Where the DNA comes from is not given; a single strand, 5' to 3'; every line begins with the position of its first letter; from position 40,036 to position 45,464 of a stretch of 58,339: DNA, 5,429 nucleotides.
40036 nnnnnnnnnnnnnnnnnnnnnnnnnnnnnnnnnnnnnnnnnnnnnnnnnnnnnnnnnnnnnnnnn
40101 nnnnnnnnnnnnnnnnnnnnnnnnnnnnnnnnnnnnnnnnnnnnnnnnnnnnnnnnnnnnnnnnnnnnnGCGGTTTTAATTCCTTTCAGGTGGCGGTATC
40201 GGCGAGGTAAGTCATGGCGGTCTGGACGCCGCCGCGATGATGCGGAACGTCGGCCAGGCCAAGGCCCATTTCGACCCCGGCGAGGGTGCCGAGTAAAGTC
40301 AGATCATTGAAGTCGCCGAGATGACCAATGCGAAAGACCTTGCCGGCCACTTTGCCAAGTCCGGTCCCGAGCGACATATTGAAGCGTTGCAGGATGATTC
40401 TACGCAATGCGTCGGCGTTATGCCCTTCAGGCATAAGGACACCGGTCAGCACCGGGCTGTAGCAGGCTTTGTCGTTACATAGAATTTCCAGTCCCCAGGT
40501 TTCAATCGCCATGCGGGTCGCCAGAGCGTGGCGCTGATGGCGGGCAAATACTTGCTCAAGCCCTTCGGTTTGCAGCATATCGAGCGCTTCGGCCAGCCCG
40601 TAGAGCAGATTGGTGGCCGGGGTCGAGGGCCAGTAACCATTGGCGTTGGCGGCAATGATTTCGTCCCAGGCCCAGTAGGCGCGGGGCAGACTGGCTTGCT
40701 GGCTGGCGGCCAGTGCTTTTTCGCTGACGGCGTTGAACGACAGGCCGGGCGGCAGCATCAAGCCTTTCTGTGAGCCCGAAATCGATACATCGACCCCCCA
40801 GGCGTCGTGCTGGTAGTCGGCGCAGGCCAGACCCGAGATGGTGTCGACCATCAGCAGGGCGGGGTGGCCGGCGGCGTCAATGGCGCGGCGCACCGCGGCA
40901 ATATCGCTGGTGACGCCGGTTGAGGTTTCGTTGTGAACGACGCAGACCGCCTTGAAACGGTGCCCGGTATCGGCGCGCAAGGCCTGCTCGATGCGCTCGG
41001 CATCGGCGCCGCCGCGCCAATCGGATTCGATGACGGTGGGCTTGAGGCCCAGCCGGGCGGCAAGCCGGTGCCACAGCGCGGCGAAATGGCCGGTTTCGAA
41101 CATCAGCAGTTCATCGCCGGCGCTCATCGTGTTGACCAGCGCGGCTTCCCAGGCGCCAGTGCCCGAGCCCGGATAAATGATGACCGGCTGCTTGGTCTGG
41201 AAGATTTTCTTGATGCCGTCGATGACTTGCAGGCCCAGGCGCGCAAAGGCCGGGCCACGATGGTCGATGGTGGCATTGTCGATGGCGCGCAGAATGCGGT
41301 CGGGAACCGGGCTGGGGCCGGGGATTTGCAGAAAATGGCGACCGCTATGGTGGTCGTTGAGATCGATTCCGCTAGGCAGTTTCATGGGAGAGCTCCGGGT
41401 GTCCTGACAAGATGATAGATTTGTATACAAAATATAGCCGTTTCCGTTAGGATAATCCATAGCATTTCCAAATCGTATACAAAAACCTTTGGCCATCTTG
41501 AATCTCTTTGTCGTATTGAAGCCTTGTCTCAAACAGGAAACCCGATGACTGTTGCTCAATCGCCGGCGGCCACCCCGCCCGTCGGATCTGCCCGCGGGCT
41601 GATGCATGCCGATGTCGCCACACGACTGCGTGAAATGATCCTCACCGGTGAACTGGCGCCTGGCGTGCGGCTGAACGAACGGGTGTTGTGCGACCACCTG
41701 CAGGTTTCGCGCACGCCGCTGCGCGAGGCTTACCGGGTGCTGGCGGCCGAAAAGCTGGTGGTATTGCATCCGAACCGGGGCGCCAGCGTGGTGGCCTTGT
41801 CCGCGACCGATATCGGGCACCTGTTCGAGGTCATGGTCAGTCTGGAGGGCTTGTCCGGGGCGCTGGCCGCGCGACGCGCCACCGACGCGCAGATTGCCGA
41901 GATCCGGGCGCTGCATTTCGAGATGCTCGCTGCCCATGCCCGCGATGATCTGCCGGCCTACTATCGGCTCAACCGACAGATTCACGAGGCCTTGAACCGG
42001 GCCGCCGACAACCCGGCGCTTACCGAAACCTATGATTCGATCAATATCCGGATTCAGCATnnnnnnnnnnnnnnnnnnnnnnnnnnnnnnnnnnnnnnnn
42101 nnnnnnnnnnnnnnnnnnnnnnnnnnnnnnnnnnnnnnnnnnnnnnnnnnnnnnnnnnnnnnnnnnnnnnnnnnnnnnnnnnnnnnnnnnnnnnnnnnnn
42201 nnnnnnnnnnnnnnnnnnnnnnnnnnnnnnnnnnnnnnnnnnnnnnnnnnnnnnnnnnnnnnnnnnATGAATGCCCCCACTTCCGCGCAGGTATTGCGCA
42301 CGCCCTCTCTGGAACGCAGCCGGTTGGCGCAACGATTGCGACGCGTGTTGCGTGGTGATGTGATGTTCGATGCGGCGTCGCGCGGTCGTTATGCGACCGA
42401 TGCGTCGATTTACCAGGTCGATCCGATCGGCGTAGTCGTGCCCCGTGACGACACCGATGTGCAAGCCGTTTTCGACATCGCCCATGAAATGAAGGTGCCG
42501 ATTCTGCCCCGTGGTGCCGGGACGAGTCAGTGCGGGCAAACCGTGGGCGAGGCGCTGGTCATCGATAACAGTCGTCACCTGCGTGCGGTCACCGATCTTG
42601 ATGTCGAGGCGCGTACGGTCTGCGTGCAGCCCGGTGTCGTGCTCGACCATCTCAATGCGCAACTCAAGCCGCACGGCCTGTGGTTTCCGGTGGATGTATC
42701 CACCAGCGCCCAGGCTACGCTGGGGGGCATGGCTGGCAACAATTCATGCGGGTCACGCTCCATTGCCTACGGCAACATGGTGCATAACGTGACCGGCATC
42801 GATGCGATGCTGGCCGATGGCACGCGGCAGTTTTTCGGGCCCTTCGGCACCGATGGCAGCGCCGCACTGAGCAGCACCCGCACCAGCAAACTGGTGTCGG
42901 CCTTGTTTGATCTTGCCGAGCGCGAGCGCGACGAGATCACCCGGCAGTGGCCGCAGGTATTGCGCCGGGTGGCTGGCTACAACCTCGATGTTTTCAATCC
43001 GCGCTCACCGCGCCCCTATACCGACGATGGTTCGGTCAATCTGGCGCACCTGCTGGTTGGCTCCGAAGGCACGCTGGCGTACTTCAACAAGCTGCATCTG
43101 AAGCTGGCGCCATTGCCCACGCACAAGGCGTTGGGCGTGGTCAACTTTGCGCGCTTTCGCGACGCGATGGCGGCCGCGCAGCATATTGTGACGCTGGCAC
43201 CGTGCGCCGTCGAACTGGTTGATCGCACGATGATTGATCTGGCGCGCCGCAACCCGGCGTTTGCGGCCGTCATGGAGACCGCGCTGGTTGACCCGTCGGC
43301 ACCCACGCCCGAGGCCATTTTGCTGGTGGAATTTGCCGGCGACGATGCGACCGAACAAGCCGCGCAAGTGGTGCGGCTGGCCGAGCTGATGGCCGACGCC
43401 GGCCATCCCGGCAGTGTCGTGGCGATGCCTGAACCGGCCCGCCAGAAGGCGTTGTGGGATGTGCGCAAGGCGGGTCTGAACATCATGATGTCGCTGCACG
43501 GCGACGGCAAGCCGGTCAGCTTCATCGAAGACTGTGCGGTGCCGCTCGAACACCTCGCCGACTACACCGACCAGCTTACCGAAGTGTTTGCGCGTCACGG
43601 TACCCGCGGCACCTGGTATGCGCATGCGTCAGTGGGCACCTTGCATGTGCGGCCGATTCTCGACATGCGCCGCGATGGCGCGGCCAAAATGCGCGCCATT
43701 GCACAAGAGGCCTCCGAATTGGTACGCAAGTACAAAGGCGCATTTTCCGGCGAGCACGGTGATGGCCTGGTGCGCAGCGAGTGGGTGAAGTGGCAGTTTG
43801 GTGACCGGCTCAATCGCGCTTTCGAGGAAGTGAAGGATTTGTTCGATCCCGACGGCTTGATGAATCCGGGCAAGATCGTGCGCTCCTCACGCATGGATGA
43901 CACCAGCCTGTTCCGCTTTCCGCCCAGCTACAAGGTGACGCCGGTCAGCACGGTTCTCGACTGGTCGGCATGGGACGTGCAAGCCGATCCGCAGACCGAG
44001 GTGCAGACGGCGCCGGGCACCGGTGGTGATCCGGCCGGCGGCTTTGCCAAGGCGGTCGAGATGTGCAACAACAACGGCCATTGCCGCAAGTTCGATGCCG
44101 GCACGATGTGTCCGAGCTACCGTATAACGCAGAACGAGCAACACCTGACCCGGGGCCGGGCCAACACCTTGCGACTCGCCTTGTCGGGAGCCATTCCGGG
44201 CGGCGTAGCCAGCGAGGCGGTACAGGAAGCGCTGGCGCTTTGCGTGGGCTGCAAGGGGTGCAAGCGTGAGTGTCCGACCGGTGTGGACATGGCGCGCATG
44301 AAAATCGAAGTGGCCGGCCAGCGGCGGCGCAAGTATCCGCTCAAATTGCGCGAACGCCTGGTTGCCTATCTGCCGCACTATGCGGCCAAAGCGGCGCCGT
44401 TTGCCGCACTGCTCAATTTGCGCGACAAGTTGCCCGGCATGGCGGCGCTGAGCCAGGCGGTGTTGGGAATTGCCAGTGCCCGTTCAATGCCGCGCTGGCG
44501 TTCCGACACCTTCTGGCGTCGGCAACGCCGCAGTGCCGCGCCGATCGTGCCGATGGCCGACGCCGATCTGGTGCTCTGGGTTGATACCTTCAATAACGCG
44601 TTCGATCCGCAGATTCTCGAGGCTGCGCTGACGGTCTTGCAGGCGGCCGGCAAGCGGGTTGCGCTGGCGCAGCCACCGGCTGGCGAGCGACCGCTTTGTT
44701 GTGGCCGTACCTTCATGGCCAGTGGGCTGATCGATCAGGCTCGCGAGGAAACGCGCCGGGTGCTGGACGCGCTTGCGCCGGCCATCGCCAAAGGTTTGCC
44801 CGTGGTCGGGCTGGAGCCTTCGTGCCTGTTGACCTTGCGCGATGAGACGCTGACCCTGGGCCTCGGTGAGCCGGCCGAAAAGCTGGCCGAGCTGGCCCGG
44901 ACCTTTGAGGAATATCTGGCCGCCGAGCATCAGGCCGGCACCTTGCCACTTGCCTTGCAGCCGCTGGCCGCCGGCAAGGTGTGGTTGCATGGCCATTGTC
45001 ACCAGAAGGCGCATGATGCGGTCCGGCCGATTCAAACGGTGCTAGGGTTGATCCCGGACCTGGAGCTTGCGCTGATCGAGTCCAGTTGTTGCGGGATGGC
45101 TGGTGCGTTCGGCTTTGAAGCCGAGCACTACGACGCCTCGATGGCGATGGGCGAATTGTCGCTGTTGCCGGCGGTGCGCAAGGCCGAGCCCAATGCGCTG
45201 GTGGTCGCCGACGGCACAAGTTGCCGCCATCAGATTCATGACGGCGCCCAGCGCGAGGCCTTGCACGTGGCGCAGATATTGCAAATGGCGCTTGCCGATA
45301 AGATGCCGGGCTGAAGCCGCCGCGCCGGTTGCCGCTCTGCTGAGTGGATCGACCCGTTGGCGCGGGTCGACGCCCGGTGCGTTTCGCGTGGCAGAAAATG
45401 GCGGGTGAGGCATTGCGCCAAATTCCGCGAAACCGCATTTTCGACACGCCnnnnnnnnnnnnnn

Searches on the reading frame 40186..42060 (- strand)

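Call 57: search_protein_families(library=pfam, proteins=[window:40186-42060:-], max_evalue=0.00001)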
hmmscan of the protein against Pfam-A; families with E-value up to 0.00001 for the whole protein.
window:40186-42060:- (624 aa): 1 family
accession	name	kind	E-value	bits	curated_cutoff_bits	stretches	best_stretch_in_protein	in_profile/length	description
PF00266.25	Aminotran_5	-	8.3e-21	74.8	21.5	1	279-550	48-323/371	Aminotransferase class-V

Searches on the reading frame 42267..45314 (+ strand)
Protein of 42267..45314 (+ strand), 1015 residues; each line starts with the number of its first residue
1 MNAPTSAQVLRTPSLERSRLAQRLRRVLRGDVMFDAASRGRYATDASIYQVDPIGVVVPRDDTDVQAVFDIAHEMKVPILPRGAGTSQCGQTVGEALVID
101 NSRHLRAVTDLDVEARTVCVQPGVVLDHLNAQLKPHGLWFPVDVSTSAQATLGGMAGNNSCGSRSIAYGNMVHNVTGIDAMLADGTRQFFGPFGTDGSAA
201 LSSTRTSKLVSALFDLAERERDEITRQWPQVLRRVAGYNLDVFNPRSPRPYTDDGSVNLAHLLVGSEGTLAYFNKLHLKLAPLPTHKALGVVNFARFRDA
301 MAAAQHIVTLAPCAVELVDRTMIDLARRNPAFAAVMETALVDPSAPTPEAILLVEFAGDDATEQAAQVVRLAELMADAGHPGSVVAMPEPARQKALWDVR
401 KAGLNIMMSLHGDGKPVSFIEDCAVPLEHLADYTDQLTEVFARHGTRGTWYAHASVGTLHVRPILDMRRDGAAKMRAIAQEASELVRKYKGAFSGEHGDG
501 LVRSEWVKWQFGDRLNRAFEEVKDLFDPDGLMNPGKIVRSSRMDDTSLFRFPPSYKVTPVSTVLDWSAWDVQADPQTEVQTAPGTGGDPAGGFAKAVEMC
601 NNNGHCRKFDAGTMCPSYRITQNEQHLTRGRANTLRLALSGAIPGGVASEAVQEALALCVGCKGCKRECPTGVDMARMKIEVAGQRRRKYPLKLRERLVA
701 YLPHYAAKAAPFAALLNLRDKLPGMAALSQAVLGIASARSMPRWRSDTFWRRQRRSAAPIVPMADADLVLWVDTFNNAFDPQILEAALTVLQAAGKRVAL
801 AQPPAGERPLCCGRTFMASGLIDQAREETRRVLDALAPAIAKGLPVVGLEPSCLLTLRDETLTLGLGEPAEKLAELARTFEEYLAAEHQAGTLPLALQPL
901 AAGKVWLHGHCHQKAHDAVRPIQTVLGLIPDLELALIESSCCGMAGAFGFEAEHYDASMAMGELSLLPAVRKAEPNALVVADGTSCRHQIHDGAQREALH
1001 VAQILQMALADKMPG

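Call 57: search_protein_families(library=pfam, proteins=[window:42267-45314:+], max_evalue=0.00001)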
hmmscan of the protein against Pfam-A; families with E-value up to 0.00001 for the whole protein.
window:42267-45314:+ (1015 aa): 4 families
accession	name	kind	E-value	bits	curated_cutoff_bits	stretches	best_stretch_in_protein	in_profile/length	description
PF02913.24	FAD-oxidase_C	-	1.4e-51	176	21.2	1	284-537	2-248/248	FAD linked oxidases, C-terminal domain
PF01565.28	FAD_binding_4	-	5.2e-36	123.8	26.4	1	53-187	1-135/139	FAD binding domain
PF13183.11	Fer4_8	-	2.2e-08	34.9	27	1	597-673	2-68/68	4Fe-4S dicluster domain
PF13534.11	Fer4_17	-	3.2e-07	31.2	22.2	1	600-674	2-61/61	4Fe-4S dicluster domain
